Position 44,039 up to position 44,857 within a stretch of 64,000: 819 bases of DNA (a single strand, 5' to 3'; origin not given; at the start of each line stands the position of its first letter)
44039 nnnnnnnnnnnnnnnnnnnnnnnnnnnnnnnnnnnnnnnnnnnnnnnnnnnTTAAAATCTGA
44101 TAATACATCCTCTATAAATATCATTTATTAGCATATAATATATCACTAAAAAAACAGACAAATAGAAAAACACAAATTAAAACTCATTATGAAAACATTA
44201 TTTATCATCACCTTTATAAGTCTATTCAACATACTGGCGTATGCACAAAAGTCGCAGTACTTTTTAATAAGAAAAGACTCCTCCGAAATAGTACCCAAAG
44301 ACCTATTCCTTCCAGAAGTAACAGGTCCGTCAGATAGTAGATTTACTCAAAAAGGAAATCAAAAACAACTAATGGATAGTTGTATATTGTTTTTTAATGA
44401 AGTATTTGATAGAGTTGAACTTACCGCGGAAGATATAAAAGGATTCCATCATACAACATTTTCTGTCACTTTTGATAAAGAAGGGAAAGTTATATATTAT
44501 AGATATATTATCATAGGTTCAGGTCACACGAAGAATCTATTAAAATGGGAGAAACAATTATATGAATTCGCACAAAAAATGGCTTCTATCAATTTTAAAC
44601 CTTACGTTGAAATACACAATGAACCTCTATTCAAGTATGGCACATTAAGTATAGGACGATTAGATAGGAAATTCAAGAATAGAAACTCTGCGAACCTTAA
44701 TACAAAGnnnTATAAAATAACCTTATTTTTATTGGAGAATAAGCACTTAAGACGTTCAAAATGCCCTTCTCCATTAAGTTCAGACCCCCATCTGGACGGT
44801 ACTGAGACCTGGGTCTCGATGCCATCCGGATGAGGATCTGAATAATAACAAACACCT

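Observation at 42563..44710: Tandem array of a novel secreted ~150-aa domain (three genes, four domain copies) directly downstream of a SusC/SusD pair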

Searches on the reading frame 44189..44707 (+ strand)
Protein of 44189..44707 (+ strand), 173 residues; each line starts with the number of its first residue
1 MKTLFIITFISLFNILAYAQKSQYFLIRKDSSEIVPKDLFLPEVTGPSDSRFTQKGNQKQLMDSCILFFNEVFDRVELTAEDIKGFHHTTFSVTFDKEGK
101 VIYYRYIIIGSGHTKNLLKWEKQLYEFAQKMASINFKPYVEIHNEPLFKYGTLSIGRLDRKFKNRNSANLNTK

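Call 3: search_protein_families(library=pfam, proteins=[window:44189-44707:+], max_evalue=10)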
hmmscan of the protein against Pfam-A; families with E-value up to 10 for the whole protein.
window:44189-44707:+ (173 aa): 1 family
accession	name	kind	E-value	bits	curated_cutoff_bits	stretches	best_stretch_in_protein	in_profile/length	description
PF18840.6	LPD25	-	0.01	16.9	27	1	69-129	29-92/97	Large polyvalent protein associated domain 25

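Call 4: search_protein_families(library=ncbifam, proteins=[window:44189-44707:+], max_evalue=10)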
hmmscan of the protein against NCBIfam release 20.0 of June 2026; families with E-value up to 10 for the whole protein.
window:44189-44707:+ (173 aa): 0 families

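Call 18: search_protein_representatives(alignment_id=A2)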
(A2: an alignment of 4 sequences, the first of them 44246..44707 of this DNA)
Query: 4 sequences, 156 profile positions. Proteins with E-value up to 0.001 (for the whole library): 29; up to 1e-10: 8; up to 1e-30: 3. The best 29 are listed.
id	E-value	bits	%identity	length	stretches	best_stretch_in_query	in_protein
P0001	1.0e-138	473.8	-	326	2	1-151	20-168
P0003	4.7e-76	270.3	-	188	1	1-150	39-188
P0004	3.5e-38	147.3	-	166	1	1-149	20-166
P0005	7.6e-20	87.7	-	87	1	45-107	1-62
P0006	2.6e-13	66.4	-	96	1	69-152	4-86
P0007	7.5e-12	61.7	-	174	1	1-150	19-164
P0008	3.0e-11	59.8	-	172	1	42-145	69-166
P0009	8.3e-11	58.3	-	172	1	1-138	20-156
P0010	1.9e-09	53.9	-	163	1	1-139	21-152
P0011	2.2e-09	53.7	-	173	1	1-137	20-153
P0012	3.5e-09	53.0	-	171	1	1-122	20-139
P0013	1.4e-08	51.1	-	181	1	1-126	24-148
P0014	1.6e-08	50.9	-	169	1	1-146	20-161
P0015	5.9e-08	49.1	-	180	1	1-139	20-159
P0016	2.1e-07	47.3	-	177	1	6-139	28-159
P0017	2.3e-07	47.1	-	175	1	19-140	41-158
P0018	1.5e-06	44.5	-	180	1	15-135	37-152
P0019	2.3e-06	43.9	-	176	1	1-137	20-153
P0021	3.2e-05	40.2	-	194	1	1-145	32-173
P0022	3.4e-05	40.1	-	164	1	15-138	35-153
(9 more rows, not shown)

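Call 20: predict_structure(alignment_id=A2)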
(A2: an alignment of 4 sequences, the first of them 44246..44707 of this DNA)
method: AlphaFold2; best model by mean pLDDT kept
length: 154 residues; sequences in the alignment: 4
mean_pLDDT: 71.1   pTM: 0.68
mean pLDDT of the five models: 71.1, 70.7, 68.5, 44.8, 41.4
residues with pLDDT >= 90: 1; 70-90: 96; 50-70: 36; < 50: 21
segments of 3 or more residues with pLDDT < 50: 1-4, 19-26, 147-154
pLDDT, mean of each block of 10 residues (from residue 1): 48 50 51 84 86 81 78 83 73 68 82 85 86 75 52 35
secondary structure, 60 per line:
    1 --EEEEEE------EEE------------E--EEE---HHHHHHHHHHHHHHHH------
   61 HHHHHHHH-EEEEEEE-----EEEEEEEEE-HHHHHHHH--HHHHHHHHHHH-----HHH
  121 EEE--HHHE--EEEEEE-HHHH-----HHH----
elements in order: E3-8 E15-17 E33-35 H39-54 H61-68 E70-76 E82-90 H92-99 H102-112 E121-123 E132-137 H139-142

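Call 22: find_homologous_proteins(query=A3, max_evalue=0.001)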
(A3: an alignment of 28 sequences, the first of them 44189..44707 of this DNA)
Query A3 (28 sequences) (173 aa, profile of the alignment): 7 proteins with E <= 0.001 among 976 candidates.
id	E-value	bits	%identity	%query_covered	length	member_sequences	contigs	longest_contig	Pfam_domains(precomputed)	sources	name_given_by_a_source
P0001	1.7e-91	323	68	99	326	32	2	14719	-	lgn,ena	-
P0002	6.0e-90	318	70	96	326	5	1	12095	-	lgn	-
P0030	1.1e-47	180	31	21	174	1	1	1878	-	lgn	-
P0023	4.1e-45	172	18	64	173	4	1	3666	-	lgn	-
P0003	6.7e-45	171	60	95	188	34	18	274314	-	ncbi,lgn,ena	-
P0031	1.1e-43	167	98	100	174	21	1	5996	-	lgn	-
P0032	2.3e-37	146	21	64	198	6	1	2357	-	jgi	jgi:hypothetical protein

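Call 27: list_cluster_members(proteins=[P0003, window:43112-44086:+, window:44189-44707:+, P0004, P0007, P0008, P0009, P0014, P0032, P0012])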
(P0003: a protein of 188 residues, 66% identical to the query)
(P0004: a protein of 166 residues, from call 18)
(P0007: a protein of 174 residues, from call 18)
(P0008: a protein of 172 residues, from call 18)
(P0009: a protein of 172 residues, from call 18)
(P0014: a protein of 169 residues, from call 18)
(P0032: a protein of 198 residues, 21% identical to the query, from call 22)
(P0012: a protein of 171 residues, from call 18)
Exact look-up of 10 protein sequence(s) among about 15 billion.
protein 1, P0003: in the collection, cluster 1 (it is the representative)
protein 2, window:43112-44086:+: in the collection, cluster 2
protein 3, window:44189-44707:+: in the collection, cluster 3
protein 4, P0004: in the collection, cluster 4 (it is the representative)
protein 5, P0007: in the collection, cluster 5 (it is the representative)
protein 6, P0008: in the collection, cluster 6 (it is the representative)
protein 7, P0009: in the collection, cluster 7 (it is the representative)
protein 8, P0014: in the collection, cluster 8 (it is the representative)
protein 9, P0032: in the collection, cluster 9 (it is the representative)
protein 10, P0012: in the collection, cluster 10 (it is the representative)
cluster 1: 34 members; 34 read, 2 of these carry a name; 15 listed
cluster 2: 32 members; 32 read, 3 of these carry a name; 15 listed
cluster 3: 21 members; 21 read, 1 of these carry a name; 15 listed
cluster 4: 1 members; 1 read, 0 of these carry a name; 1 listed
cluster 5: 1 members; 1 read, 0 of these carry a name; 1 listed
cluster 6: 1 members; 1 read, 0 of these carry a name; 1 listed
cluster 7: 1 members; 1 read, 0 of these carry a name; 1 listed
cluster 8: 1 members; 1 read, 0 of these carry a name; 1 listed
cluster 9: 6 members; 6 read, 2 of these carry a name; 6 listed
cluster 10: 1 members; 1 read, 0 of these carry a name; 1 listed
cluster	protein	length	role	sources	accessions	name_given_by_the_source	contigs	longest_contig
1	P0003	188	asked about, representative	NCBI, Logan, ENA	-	-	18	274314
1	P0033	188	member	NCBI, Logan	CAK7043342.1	MAG: hypothetical protein PARBA_01465 [Parabacteroides sp.]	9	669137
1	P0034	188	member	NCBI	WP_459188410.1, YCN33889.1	hypothetical protein ACGE0T_20410 [Parabacteroides sp. APC149_11_2_Y6]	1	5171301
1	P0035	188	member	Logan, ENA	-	-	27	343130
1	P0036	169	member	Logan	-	-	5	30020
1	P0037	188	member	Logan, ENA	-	-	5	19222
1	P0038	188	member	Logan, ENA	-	-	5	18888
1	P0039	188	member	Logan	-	-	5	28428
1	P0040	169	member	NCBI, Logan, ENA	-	-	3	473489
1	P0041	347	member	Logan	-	-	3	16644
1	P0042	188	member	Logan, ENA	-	-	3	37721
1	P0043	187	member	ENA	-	-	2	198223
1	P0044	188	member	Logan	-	-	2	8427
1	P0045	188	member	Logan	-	-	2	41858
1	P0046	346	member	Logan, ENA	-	-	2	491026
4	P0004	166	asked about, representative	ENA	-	-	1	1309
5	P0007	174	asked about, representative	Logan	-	-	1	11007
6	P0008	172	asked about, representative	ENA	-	-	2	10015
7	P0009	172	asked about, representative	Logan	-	-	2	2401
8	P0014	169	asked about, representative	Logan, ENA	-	-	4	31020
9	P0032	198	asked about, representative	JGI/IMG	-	hypothetical protein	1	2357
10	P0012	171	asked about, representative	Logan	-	-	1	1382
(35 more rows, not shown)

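Call 29: find_encoding_contigs(protein=P0014, flank=10000, max_places=4)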
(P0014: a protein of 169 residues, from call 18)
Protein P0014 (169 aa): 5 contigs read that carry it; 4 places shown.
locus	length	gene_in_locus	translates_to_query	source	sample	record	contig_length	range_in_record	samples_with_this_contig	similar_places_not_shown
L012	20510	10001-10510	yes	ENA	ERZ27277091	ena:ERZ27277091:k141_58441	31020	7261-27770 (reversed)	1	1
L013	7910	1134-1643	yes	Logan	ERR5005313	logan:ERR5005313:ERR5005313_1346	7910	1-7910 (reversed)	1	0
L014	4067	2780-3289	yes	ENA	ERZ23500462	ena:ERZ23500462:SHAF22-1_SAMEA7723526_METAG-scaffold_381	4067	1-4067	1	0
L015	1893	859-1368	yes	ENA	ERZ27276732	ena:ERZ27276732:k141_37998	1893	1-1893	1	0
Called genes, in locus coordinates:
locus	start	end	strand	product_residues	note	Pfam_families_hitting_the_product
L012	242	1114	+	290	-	-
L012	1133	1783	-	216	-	PF02586:SRAP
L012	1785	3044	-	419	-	PF00817:IMS, PF11799:IMS_C, PF13438:DUF4113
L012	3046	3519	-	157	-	PF00717:Peptidase_S24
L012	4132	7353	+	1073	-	PF13620:CarboxypepD_reg, PF13715:CarbopepD_reg_2, PF07715:Plug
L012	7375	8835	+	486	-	PF12771:SusD-like_2, PF12741:SusD-like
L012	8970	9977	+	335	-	-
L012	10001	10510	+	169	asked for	-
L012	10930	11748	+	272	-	PF19775:DUF6261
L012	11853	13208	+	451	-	PF01546:Peptidase_M20, PF07687:M20_dimer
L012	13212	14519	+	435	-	PF04851:ResIII (weak), PF00270:DEAD, PF00271:Helicase_C, PF03880:DbpA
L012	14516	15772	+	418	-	PF01979:Amidohydro_1, PF07969:Amidohydro_3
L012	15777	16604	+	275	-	PF01048:PNP_UDP_1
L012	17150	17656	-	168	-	PF00258:Flavodoxin_1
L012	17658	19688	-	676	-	PF00676:E1_dh, PF02779:Transket_pyr, PF02780:Transketolase_C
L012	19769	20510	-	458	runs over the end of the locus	PF00364:Biotin_lipoyl, PF25917:BSH_RND (weak), PF25984:BSH_YknX (faint), PF25997:BSH_YhbJ (weak), PF02817:E3_binding (weak), PF00198:2-oxoacid_dh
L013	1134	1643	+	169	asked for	-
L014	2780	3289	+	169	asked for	-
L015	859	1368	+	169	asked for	-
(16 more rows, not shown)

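Call 30: find_encoding_contigs(protein=P0007, flank=10000, max_places=4)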
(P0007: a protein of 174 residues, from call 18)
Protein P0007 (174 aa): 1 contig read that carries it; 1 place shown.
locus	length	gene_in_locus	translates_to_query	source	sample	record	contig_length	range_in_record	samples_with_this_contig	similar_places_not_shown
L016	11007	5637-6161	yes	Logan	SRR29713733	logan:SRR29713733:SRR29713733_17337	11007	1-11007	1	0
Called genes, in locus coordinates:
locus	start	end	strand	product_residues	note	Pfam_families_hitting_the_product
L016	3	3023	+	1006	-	?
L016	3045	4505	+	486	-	PF12771:SusD-like_2, PF12741:SusD-like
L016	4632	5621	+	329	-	-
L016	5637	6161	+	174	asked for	-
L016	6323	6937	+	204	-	PF19775:DUF6261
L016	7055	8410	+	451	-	PF01546:Peptidase_M20, PF07687:M20_dimer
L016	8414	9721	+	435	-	PF04851:ResIII (weak), PF00270:DEAD, PF00271:Helicase_C, PF03880:DbpA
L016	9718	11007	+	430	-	?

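Call 40: search_protein_families(library=pfam, proteins=[L012:8970-9974:+, L016:4632-5618:+, L010:9428-9961:+, L012:10930-11745:+], max_evalue=1)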
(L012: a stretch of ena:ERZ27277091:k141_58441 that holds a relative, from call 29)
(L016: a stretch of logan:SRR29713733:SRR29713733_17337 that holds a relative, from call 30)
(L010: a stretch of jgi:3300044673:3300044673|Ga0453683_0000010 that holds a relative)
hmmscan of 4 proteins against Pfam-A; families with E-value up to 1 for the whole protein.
L012:8970-9974:+ (335 aa): 0 families

L016:4632-5618:+ (329 aa): 0 families

L010:9428-9961:+ (178 aa): 0 families

L012:10930-11745:+ (272 aa): 2 families
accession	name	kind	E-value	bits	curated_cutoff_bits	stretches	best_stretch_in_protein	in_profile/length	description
PF19775.4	DUF6261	-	1.9e-32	112.8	27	1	66-209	1-143/154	Family of unknown function (DUF6261)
PF14300.12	DMP19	-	0.86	10.7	25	1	140-206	41-97/112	DMP19-like protein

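Call 42: predict_structure(alignment_id=A3)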
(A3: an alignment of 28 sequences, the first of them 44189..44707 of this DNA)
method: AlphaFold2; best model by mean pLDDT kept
length: 173 residues; sequences in the alignment: 28
mean_pLDDT: 90.3   pTM: 0.81
mean pLDDT of the five models: 90.3, 89.3, 89.1, 88.0, 87.3
residues with pLDDT >= 90: 130; 70-90: 25; 50-70: 17; < 50: 1
segments of 3 or more residues with pLDDT < 50: none
pLDDT, mean of each block of 10 residues (from residue 1): 84 65 91 93 96 95 95 93 95 98 95 91 97 98 98 94 69 56
secondary structure, 60 per line:
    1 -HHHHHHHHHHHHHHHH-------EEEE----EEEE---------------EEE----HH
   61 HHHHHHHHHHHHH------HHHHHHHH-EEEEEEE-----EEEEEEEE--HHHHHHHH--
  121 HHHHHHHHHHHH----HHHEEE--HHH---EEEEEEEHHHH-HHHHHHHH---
elements in order: H2-17 E25-28 E33-36 E52-54 H59-73 H80-87 E89-95 E101-108 H111-118 H121-132 E140-142 E151-157 H158-161 H163-170

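Call 46: search_protein_families(library=ncbifam, proteins=[L012:8970-9974:+, L016:4632-5618:+], max_evalue=0.1)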
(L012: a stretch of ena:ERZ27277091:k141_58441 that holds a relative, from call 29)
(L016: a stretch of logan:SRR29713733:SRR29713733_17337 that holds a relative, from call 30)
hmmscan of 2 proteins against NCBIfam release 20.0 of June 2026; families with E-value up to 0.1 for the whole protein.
L012:8970-9974:+ (335 aa): 0 families

L016:4632-5618:+ (329 aa): 0 families

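Call 55: search_protein_families(library=pfam, alignment_id=A3, max_evalue=1)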
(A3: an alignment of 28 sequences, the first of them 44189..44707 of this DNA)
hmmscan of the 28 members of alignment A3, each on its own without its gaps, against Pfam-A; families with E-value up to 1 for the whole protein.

A. member 1, window:44189-44707:+ (173 aa): 1 family
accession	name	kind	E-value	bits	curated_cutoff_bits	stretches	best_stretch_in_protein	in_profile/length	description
PF18840.6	LPD25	-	0.01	16.9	27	1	69-129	29-92/97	Large polyvalent protein associated domain 25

B. families by the number of members that match (of 28 scanned): 19 families
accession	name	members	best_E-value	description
PF18705.7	DUF5643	1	0.0094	Family of unknown function (DUF5643)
PF18840.6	LPD25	1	0.01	Large polyvalent protein associated domain 25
PF16420.10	ATG7_N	1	0.011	Ubiquitin-like modifier-activating enzyme ATG7 N-terminus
PF20448.3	DUF6705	1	0.022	Family of unknown function (DUF6705)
PF11311.13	DUF3114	1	0.037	Protein of unknown function (DUF3114)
PF15199.11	DAOA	1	0.038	D-amino acid oxidase activator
PF14900.11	DUF4493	1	0.058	Domain of unknown function (DUF4493)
PF15797.10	DUF4706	1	0.074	Domain of unknown function (DUF4706)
PF21838.2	DUF6897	1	0.087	Domain of unknown function (DUF6897)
PF24622.1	TMP_4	1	0.12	Tape measure protein domain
PF20205.3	DUF6567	1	0.12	Family of unknown function (DUF6567)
PF11393.14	T4BSS_DotI_IcmL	1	0.12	Type-IV b secretion system, inner-membrane complex component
PF16545.11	CCM2_C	1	0.13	Cerebral cavernous malformation protein, harmonin-homology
PF22513.2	FitA-like_RHH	1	0.15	Antitoxin FitA-like, ribbon-helix-helix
PF21818.3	DUF6884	1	0.16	Family of unknown function (DUF6884)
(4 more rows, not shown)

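Call 60: search_solved_structures(query=A3, max_evalue=10, show_alignments=3)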
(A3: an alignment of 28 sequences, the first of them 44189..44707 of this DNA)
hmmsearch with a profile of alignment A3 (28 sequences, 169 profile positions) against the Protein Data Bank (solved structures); distinct sequences matched with E-value up to 10: 1.
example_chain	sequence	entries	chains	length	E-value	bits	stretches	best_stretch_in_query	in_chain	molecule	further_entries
7d60_A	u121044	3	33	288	0.88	12.7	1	98-146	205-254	Calcium homeostasis modulator protein 5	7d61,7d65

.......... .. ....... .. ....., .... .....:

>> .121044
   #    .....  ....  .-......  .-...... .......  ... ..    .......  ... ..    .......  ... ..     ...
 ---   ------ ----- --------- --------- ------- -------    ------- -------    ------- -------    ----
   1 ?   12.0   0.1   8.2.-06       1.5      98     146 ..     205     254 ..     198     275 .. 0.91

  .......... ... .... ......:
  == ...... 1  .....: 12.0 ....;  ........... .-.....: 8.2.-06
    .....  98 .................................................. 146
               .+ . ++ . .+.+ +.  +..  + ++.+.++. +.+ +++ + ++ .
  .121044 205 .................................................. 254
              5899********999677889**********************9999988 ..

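Call 61: fold_search(model_id=the predicted structure, library=pdb)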
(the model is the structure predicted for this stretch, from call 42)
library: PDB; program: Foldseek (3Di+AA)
matches with E <= 10: 237; with E <= 0.001: 0
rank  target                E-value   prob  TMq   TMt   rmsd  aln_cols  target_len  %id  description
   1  4qe0_B                5.4e-03  1.00  0.46  0.48   5.7       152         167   11  Crystal structure of a DUF5043 family protein (BACUNI_01052) from Bacteroides uniformis ATCC 8492 at 1.85 A resolution (released 2014-07-09)
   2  4qe0_A                8.4e-03  0.99  0.46  0.44   5.6       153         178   12  Crystal structure of a DUF5043 family protein (BACUNI_01052) from Bacteroides uniformis ATCC 8492 at 1.85 A resolution (released 2014-07-09)
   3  5byg_A                1.5e-01  0.12  0.20  0.20  12.9       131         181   17  X-ray structure of AAV2 OBD-AAVS1 complex 2:1 (released 2015-09-23)
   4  6xb8_B                1.7e-01  0.16  0.21  0.19  12.1       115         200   12  Adeno-Associated Virus Origin Binding Domain in complex with ssDNA (released 2020-12-09)
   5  2m2k_MODEL_1_A        3.8e-01  0.09  0.22  0.27  12.6       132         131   11  The structure of HasB CTD (released 2013-04-10)
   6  5dcx_J                4.1e-01  0.13  0.19  0.18   9.5        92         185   13  Structural studies of AAV2 Rep68 reveal a partially structured linker and compact domain conformation (released 2015-09-23)
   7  8za5_B                4.4e-01  0.11  0.21  0.25  17.1       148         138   14  Crystal structure of HsmR (released 2025-10-29)
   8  5dcx_I                4.4e-01  0.11  0.18  0.17   9.9        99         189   13  Structural studies of AAV2 Rep68 reveal a partially structured linker and compact domain conformation (released 2015-09-23)
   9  9szu                  4.4e-01  0.11  0.19  0.12  12.8       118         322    7  Cerium(III)-bound de novo photoredox enzyme (PLZ2.3) (released 2026-03-25)
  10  4c45                  5.6e-01  0.15  0.24  0.33   9.2       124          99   11  Crystal structure of human pterin-4-alpha-carbinolamine dehydratase 2 (PCBD2) (released 2013-09-11)
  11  5dcx_F                5.6e-01  0.08  0.19  0.18  10.8       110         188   13  Structural studies of AAV2 Rep68 reveal a partially structured linker and compact domain conformation (released 2015-09-23)
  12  7y57_A                6.4e-01  0.05  0.19  0.19  15.0       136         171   14  Crystal structure of NS1 nuclease domain in P21 space group (released 2023-07-05)
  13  2x9a_B                7.7e-01  0.11  0.22  0.34   8.2       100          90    9  crystal structure of g3p from phage IF1 in complex with its coreceptor, the C-terminal domain of TolA (released 2010-12-01)
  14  5byg_C                7.7e-01  0.10  0.19  0.17   9.5        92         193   13  X-ray structure of AAV2 OBD-AAVS1 complex 2:1 (released 2015-09-23)
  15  6xb8_C                8.2e-01  0.09  0.19  0.16   9.1        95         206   10  Adeno-Associated Virus Origin Binding Domain in complex with ssDNA (released 2020-12-09)
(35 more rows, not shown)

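Call 72: list_cluster_members(proteins=[P0010, P0011, P0013, P0015, P0016, P0017, P0018, P0019, P0021, P0022])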
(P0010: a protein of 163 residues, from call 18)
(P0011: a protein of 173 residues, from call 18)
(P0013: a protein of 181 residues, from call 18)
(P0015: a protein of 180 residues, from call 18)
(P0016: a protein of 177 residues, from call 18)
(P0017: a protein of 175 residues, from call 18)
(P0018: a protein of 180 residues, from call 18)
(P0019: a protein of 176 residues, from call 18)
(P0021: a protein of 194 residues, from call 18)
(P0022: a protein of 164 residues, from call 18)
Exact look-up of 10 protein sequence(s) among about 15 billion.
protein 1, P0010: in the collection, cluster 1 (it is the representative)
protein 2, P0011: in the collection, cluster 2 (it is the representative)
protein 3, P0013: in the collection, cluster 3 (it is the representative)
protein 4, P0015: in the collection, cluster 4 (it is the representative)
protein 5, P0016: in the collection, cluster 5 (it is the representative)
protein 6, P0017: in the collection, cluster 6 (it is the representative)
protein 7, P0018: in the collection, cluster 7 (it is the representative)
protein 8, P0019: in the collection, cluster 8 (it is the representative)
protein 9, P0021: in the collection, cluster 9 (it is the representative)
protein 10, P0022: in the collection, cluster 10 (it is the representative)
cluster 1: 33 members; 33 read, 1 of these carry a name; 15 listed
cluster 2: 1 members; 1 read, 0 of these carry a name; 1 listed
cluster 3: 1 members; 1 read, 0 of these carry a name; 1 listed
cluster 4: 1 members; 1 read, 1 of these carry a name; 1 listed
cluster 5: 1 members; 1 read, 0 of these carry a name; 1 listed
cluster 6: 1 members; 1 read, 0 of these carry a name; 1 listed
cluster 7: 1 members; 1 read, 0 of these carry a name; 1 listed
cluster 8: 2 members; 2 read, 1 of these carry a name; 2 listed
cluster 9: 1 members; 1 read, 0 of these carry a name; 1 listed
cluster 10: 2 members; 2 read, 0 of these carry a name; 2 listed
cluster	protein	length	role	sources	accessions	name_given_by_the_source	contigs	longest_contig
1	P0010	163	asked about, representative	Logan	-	-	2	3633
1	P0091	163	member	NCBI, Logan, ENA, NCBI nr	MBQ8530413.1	MAG: hypothetical protein IJ430_04555 [Parabacteroides sp.] | hypothetical protein [Parabacteroides sp.]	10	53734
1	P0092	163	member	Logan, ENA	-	-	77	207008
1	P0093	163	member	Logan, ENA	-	-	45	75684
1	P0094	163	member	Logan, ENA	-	-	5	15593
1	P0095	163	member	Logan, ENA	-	-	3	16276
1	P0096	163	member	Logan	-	-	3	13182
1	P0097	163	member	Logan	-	-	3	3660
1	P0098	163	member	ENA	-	-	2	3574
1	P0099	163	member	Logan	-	-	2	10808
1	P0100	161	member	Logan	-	-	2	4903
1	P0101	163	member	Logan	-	-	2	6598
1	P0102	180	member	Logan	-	-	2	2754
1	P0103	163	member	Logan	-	-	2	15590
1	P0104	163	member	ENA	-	-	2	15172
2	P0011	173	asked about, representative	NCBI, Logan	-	-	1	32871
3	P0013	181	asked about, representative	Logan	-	-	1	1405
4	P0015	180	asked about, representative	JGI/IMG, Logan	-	hypothetical protein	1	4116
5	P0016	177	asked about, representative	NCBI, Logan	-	-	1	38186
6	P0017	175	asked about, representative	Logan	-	-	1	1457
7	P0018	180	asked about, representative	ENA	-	-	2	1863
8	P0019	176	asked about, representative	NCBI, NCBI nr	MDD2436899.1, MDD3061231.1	MAG: hypothetical protein PHX50_00150 [Massilibacteroides sp.] | hypothetical protein [Massilibacteroides sp.]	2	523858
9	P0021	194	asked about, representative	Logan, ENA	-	-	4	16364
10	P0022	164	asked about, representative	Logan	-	-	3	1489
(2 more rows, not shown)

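Call 76: find_encoding_contigs(protein=P0092, flank=8000, max_places=3)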
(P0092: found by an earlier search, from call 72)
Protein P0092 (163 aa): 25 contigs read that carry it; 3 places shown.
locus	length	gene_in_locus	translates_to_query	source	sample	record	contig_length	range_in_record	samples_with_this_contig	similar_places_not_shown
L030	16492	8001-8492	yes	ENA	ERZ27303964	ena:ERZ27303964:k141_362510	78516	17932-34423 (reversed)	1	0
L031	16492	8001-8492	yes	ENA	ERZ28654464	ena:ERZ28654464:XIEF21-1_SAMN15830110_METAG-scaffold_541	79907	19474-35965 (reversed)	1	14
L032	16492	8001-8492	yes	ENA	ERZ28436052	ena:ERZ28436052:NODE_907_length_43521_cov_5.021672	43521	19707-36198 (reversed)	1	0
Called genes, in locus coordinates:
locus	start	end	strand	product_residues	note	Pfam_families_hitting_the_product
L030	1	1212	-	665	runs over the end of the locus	PF14508:GH97_N, PF10566:Glyco_hydro_97, PF14509:GH97_C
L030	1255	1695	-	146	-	PF02082:Rrf2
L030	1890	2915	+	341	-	PF07396:Porin_O_P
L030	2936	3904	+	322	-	PF12849:PBP_like_2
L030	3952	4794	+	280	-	PF00528:BPD_transp_1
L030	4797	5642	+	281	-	PF00528:BPD_transp_1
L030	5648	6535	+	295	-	PF00005:ABC_tran, PF02463:SMC_N (faint), PF13304:AAA_21 (faint)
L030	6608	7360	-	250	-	PF19775:DUF6261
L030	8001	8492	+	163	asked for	-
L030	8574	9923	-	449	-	PF02321:OEP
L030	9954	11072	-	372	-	PF25917:BSH_RND (weak), PF25973:BSH_CzcB (weak), PF25881:HH_YBHG (weak), PF25885:HH_EMRA (weak), PF25975:CzcB_C (faint), PF25989:YknX_C (weak)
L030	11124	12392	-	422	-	PF12704:MacB_PCD, PF02687:FtsX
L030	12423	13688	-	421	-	PF12704:MacB_PCD, PF02687:FtsX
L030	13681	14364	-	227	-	PF00005:ABC_tran, PF02463:SMC_N, PF13304:AAA_21 (faint)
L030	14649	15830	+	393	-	PF22660:RS_preATP-grasp-like, PF21360:PylC-like_N (faint), PF02222:ATP-grasp, PF02655:ATP-grasp_3 (faint), PF02786:CPSase_L_D2 (weak), PF07478:Dala_Dala_lig_C, PF21244:PurT_C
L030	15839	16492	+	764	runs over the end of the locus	PF00933:Glyco_hydro_3, PF01915:Glyco_hydro_3_C, PF14310:Fn3-like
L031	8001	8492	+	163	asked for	-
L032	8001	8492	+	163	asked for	-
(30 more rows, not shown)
